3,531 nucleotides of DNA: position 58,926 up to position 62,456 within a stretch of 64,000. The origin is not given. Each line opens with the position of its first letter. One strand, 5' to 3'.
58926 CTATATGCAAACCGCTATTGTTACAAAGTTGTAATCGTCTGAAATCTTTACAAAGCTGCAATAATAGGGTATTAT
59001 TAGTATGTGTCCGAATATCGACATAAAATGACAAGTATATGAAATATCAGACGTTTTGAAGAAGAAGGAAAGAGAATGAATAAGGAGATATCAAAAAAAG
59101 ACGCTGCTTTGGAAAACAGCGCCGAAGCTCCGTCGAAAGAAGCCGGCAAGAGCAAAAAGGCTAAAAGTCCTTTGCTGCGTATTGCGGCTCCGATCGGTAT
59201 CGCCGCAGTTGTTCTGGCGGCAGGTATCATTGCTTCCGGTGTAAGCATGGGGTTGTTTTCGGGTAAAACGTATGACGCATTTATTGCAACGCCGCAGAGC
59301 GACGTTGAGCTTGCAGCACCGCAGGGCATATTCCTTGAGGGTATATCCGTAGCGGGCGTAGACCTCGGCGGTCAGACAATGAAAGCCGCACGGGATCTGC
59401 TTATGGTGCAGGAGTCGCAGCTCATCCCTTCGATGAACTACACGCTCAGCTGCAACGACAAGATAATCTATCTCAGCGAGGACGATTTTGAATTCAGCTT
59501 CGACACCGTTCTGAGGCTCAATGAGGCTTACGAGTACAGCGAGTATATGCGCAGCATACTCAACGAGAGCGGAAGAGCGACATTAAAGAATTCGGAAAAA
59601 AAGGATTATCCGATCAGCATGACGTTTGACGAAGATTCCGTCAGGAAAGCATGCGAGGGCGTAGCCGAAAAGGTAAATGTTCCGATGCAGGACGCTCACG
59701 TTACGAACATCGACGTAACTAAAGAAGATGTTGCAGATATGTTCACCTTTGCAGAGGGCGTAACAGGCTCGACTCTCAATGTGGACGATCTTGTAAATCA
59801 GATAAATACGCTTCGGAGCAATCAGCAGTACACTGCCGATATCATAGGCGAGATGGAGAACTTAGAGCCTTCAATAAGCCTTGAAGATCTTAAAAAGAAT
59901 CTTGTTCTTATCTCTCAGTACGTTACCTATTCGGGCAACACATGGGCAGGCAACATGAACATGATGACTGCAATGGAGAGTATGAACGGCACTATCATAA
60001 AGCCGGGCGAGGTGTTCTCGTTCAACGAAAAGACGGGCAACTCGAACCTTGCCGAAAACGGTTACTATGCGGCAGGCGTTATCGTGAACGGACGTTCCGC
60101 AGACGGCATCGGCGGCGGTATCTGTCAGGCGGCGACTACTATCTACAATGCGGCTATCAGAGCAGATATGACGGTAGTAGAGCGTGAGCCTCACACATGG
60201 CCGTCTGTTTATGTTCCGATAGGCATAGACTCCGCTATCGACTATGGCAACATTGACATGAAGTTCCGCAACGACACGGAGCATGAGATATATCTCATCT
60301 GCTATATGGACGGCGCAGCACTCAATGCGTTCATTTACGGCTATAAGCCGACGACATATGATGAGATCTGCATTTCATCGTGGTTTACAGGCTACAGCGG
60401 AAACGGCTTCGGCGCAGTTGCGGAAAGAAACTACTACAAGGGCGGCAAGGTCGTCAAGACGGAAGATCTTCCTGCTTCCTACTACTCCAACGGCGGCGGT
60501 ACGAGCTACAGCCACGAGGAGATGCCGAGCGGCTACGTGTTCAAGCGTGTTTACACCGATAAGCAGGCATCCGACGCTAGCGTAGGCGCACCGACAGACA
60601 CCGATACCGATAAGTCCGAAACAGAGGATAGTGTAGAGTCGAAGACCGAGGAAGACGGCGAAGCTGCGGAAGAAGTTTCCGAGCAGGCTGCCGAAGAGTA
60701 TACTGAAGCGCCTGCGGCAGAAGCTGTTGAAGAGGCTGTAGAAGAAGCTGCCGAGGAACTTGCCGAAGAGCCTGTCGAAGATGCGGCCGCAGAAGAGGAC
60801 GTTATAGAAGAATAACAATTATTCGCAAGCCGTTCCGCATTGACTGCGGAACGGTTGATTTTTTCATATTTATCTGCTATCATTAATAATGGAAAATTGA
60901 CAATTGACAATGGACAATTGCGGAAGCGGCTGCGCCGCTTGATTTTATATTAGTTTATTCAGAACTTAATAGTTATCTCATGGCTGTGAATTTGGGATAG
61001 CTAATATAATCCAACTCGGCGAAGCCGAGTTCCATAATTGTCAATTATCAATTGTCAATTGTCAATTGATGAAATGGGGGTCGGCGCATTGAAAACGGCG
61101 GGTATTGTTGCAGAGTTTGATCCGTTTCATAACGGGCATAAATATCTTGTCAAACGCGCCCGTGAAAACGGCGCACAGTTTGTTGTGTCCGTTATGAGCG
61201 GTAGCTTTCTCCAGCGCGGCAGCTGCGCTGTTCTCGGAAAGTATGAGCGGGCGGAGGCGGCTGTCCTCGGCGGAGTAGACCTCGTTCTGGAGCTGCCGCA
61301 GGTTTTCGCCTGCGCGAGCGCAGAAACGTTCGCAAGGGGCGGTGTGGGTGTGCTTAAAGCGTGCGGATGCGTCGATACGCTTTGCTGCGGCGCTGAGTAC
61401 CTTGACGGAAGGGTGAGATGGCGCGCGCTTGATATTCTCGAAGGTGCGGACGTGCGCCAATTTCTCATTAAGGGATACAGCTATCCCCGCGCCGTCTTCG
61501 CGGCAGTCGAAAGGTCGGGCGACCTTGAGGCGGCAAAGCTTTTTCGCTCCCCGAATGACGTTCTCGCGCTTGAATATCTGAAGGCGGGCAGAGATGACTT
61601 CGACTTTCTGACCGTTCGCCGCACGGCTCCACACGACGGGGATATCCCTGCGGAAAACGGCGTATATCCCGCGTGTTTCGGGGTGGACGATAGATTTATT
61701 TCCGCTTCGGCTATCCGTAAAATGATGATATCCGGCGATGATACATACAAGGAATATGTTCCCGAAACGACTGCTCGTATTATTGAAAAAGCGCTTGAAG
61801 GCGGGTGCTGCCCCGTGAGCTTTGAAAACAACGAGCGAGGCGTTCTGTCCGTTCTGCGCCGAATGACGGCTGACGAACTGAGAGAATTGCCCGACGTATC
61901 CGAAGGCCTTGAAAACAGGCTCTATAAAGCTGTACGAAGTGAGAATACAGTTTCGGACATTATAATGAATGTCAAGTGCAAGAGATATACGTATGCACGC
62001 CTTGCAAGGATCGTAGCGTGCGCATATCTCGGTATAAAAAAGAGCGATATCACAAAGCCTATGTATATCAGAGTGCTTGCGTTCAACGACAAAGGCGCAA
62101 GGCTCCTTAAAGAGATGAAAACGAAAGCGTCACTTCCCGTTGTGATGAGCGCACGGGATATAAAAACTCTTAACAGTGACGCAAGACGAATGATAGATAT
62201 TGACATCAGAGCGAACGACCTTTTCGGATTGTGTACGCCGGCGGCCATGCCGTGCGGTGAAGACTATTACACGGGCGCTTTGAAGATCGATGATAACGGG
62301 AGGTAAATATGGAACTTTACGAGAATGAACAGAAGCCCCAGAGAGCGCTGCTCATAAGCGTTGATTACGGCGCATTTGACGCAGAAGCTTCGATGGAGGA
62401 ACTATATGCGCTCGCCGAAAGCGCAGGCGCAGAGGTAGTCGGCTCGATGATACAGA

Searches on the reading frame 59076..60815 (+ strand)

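Call 46: search_protein_families(library=pfam, proteins=[window:59076-60815:+], max_evalue=0.00001)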
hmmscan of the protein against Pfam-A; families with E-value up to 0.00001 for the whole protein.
window:59076-60815:+ (579 aa): 1 family
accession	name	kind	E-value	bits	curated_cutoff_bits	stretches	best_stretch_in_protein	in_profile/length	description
PF04294.18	VanW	-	1.1e-43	148.3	27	1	294-420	4-129/130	VanW like protein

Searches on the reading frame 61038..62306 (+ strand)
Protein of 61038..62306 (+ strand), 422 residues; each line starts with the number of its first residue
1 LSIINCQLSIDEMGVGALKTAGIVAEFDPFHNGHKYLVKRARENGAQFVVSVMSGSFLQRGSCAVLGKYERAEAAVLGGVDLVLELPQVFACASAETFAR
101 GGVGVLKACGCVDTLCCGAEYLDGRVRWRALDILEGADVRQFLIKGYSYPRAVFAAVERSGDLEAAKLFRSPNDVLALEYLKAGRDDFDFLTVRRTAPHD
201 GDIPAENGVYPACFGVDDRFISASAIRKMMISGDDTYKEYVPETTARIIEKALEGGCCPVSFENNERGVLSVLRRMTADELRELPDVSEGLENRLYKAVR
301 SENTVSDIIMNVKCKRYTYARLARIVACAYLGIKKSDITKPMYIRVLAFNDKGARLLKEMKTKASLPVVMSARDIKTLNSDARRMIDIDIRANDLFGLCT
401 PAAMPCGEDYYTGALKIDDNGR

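Call 46: search_protein_families(library=pfam, proteins=[window:61038-62306:+], max_evalue=0.00001)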
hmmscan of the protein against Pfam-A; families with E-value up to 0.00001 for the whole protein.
window:61038-62306:+ (422 aa): 2 families
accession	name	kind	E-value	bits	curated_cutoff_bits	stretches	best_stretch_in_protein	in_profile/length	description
PF05636.17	HIGH_NTase1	-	2.2e-99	333.9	27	1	19-401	2-391/402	HIGH Nucleotidyl Transferase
PF01467.32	CTP_transf_like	-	4.4e-06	27.4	21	0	26-72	5-51/133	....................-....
